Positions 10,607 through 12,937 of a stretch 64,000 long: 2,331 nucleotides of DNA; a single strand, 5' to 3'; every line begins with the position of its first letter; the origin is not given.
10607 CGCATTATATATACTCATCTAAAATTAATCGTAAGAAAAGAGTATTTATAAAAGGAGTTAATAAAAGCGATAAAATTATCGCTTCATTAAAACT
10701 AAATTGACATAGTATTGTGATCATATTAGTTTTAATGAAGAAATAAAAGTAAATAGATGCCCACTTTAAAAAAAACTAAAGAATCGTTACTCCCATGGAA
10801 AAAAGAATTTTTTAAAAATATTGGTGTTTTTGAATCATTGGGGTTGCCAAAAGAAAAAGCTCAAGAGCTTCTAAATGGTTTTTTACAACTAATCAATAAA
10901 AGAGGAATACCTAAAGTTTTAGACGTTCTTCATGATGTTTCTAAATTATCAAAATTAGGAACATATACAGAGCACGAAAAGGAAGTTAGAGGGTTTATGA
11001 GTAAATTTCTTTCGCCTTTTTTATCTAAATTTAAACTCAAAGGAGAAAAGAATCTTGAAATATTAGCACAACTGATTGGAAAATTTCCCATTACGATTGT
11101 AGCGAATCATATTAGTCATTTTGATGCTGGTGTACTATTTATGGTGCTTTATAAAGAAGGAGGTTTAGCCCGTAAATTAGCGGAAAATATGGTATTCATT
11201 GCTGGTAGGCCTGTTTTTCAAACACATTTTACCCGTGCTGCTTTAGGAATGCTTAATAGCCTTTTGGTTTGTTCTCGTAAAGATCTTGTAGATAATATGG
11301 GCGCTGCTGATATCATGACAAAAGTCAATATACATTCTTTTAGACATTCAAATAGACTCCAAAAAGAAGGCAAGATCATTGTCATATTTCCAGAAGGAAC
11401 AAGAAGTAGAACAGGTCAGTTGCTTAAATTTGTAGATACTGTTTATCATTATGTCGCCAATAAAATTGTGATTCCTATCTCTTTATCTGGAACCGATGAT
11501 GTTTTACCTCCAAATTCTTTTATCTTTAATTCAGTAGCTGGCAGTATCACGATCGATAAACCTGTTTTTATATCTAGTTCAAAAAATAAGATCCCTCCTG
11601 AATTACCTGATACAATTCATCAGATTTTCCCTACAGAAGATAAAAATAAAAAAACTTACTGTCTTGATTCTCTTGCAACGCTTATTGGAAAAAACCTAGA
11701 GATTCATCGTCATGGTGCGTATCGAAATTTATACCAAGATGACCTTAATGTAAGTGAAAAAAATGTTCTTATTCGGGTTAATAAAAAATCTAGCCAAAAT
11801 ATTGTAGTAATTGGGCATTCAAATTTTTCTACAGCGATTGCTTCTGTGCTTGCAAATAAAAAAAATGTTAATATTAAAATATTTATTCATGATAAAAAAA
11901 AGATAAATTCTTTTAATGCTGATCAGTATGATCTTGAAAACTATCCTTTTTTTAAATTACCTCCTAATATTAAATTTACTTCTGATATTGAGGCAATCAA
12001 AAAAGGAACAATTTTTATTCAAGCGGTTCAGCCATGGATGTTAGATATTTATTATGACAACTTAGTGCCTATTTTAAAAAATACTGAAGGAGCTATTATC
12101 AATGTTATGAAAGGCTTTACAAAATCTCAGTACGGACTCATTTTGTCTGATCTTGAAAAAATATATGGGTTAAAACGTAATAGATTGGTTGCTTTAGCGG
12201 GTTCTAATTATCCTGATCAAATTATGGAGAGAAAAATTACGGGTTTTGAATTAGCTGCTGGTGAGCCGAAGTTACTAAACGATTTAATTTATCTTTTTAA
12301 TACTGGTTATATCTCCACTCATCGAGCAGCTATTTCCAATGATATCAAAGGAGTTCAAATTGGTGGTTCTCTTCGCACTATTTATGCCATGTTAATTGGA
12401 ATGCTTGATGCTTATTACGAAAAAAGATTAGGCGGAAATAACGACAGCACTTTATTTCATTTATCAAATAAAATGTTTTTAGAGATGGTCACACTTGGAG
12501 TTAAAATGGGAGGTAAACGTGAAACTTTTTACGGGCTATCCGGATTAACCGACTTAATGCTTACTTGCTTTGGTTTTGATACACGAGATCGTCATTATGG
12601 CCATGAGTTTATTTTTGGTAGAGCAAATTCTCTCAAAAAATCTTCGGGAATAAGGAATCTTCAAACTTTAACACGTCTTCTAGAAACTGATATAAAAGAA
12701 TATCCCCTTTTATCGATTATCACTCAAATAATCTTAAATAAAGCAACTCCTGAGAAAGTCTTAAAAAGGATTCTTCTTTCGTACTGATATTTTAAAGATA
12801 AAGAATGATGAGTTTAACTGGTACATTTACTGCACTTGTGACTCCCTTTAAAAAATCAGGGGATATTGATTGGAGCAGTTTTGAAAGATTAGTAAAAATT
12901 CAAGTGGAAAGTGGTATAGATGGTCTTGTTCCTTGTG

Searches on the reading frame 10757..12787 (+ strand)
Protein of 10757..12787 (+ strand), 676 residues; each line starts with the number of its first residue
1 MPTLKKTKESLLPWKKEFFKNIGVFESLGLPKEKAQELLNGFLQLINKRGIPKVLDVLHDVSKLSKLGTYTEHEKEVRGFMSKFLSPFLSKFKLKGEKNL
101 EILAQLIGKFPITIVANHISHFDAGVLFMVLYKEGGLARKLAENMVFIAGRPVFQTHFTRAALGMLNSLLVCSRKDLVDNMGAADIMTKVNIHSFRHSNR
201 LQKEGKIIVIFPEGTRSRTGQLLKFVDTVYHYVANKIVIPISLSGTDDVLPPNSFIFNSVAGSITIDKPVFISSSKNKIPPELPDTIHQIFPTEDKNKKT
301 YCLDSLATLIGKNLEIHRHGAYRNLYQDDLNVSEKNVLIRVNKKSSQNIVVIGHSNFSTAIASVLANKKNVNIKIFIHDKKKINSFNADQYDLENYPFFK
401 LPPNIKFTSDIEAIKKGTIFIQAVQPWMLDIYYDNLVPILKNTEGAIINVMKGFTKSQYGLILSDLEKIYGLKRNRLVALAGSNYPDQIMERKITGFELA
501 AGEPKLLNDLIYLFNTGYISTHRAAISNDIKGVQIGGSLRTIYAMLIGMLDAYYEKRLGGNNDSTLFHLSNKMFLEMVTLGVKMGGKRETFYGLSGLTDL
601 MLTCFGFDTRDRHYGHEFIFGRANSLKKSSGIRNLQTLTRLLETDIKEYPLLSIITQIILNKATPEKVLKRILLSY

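Call 9: search_protein_families(library=pfam, proteins=[window:10757-12787:+], max_evalue=0.01)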
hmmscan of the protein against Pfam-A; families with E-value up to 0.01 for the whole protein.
window:10757-12787:+ (676 aa): 3 families
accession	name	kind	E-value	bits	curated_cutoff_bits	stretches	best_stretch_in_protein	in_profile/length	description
PF07479.19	NAD_Gly3P_dh_C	-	2.5e-23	83.3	25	1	529-669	1-141/142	NAD-dependent glycerol-3-phosphate dehydrogenase C-terminus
PF01210.29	NAD_Gly3P_dh_N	-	1.4e-14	54.8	23.1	1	349-502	2-153/158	NAD-dependent glycerol-3-phosphate dehydrogenase N-terminus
PF01553.26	Acyltransferase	-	4.2e-14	52.9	23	1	109-241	13-129/132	Acyltransferase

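Call 10: search_protein_families(library=ncbifam, proteins=[window:10757-12787:+], max_evalue=0.001)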
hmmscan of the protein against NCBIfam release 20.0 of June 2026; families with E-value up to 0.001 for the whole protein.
window:10757-12787:+ (676 aa): 17 families
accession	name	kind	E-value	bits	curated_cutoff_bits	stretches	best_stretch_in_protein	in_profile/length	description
NF000942.0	PRK00094.1-4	subfamily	1.1e-40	139.9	257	1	346-673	2-325/334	NAD(P)H-dependent glycerol-3-phosphate dehydrogenase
NF000941.0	PRK00094.1-3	equivalog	4.8e-30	104.9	423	1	347-628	2-272/336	NAD(P)H-dependent glycerol-3-phosphate dehydrogenase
NF000945.0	PRK00094.2-3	equivalog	1.6e-29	103.7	491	1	348-620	2-277/352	NAD(P)H-dependent glycerol-3-phosphate dehydrogenase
NF000940.0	PRK00094.1-2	subfamily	6.8e-29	101.4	202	1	348-673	2-321/330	NAD(P)H-dependent glycerol-3-phosphate dehydrogenase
NF000946.0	PRK00094.2-4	equivalog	9.7e-29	100.4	455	1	345-629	3-273/342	NAD(P)H-dependent glycerol-3-phosphate dehydrogenase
NF011211.0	PRK14618.1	equivalog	5.6e-27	94.8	489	1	345-672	3-320/328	NAD(P)H-dependent glycerol-3-phosphate dehydrogenase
NF000944.0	PRK00094.2-2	equivalog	6.8e-27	94.3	603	1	339-629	13-288/371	NAD(P)H-dependent glycerol-3-phosphate dehydrogenase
NF000939.0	PRK00094.1-1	equivalog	1.4e-24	86.8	473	1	344-628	3-275/339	NAD(P)H-dependent glycerol-3-phosphate dehydrogenase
NF009098.0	PRK12439.1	equivalog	1.6e-23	83.6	436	1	343-622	4-271/341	NAD(P)H-dependent glycerol-3-phosphate dehydrogenase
NF000947.0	PRK00094.2-5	equivalog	3.5e-21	76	251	1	347-620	5-269/323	NAD(P)H-dependent glycerol-3-phosphate dehydrogenase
TIGR03376.1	glycerol3P_DH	equivalog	1.1e-19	70.8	285.5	1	349-669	2-339/342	glycerol-3-phosphate dehydrogenase (NAD(+))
NF011212.0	PRK14619.1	equivalog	7.9e-18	64.7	377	1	438-673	70-300/309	NAD(P)H-dependent glycerol-3-phosphate dehydrogenase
NF011213.0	PRK14620.1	equivalog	1e-17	64.3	478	1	349-619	3-265/326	NAD(P)H-dependent glycerol-3-phosphate dehydrogenase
NF000943.0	PRK00094.2-1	equivalog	3.3e-14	53.2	400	1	348-610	2-225/296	NAD(P)H-dependent glycerol-3-phosphate dehydrogenase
TIGR00530.1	AGP_acyltrn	subfamily_domain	2.4e-07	30.6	102.95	1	111-241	17-124/130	1-acylglycerol-3-phosphate O-acyltransferase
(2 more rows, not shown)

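Call 26: find_homologous_proteins(query=window:10757-12787:+, max_evalue=1e-30)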
Query window:10757-12787:+ (676 aa): 175 proteins with E <= 1e-30 among 8000 candidates; the best 120 are listed.
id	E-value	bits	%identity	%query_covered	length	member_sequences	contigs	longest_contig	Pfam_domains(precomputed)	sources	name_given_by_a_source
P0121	0.0e+0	1100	72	98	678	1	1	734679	PF07479.20,PF01210.30,PF01553.27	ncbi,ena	-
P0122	0.0e+0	1092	71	99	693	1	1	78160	PF07479.20,PF01210.30,PF01553.27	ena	-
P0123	0.0e+0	1078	71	100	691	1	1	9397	PF07479.20,PF01210.30,PF01553.27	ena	-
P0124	6.4e-229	780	50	99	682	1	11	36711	PF07479.20,PF01210.30,PF01553.27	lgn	-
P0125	4.2e-227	774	52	98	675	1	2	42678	PF07479.20,PF01210.30,PF01553.27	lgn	-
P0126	4.3e-227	774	51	98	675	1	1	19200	PF07479.20,PF01210.30,PF01553.27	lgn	-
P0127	2.7e-226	771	52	95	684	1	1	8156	PF07479.20,PF01210.30,PF01553.27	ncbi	-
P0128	6.9e-226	770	51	98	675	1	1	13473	PF07479.20,PF01210.30,PF01553.27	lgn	-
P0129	4.3e-225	767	52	98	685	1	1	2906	PF07479.20,PF01210.30,PF01553.27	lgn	-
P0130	5.0e-225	767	51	98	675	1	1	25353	PF07479.20,PF01210.30,PF01553.27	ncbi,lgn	-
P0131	6.7e-225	766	51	98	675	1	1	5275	PF07479.20,PF01210.30,PF01553.27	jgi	jgi:glycerol-3-phosphate dehydrogenase/1-acyl-sn-glycerol-3-phosphate acyltransferase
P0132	5.4e-223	760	49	98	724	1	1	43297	PF07479.20,PF01210.30,PF01553.27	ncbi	-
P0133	5.7e-223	760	50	99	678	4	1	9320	PF07479.20,PF01210.30,PF01553.27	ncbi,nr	ncbi:MAG: 1-acyl-sn-glycerol-3-phosphate acyltransferase [Leptospiraceae bacterium]|nr:1-acyl-sn-gly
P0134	1.2e-222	759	50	98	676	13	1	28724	PF07479.20,PF01210.30,PF01553.27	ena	-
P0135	2.7e-222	758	50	98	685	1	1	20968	PF07479.20,PF01210.30,PF01553.27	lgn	-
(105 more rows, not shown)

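Call 27: find_encoding_contigs(protein=P0121, flank=10000, max_places=2)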
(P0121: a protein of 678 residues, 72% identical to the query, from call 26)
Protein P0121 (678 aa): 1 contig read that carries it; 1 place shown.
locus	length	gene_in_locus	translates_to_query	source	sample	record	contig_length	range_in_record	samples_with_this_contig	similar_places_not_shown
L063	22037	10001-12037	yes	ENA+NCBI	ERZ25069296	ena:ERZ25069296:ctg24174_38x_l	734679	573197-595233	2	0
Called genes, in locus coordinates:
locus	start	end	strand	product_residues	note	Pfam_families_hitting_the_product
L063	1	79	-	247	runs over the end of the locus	-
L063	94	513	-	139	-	PF01258:zf-dskA_traR (weak)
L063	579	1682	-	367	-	PF13518:HTH_28 (faint)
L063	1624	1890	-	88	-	-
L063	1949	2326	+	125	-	-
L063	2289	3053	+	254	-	PF03400:DDE_Tnp_IS1 (faint)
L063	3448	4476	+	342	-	-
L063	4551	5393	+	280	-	PF00155:Aminotran_1_2 (faint), PF00266:Aminotran_5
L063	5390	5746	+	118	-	-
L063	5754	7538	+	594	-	PF00587:tRNA-synt_2b, PF04073:tRNA_edit, PF03129:HGTP_anticodon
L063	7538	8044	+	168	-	PF04542:Sigma70_r2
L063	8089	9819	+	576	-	PF05598:DUF772, PF01609:DDE_Tnp_1, PF13751:DDE_Tnp_1_6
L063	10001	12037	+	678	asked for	PF01553:Acyltransferase, PF01210:NAD_Gly3P_dh_N, PF07479:NAD_Gly3P_dh_C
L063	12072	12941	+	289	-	PF00701:DHDPS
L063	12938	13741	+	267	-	PF01113:DapB_N, PF05173:DapB_C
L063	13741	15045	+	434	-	PF00275:EPSP_synthase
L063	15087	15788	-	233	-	PF13646:HEAT_2 (weak)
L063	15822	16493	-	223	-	-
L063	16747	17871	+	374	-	PF13518:HTH_28 (faint), PF13565:HTH_32 (faint)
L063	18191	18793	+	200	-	PF03167:UDG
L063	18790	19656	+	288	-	PF01370:Epimerase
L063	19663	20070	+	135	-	-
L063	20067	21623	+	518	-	PF01676:Metalloenzyme, PF06415:iPGM_N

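Call 28: find_encoding_contigs(protein=P0122, flank=10000, max_places=2)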
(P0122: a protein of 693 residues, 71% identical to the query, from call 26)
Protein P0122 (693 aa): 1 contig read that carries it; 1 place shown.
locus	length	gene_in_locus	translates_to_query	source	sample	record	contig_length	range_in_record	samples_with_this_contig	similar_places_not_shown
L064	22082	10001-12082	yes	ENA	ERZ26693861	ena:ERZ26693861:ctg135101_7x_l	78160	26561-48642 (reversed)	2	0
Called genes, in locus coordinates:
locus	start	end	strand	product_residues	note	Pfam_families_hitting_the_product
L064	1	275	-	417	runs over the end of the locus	PF00266:Aminotran_5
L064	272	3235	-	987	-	PF02739:5_3_exonuc_N, PF01367:5_3_exonuc, PF01612:DNA_pol_A_exo1, PF22619:DNA_polI_exo1, PF00476:DNA_pol_A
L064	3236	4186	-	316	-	PF00135:COesterase, PF20434:BD-FAE (weak)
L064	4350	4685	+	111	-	-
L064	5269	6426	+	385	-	-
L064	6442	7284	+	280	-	PF00155:Aminotran_1_2 (weak), PF00266:Aminotran_5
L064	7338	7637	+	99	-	-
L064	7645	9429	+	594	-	PF00587:tRNA-synt_2b, PF04073:tRNA_edit, PF03129:HGTP_anticodon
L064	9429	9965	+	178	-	PF04542:Sigma70_r2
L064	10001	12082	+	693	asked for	PF01553:Acyltransferase, PF01210:NAD_Gly3P_dh_N, PF07479:NAD_Gly3P_dh_C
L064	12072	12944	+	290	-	PF00701:DHDPS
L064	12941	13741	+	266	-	PF01113:DapB_N, PF05173:DapB_C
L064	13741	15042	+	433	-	PF00275:EPSP_synthase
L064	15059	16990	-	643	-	-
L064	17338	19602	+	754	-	-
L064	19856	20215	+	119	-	PF02021:UPF0102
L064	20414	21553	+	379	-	-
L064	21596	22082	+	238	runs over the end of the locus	PF02578:Cu-oxidase_4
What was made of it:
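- Tried and rejected: Relatives at 72% amino-acid identity (L063, L064) have no family gene at the plsC locus (calls 27, 28).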
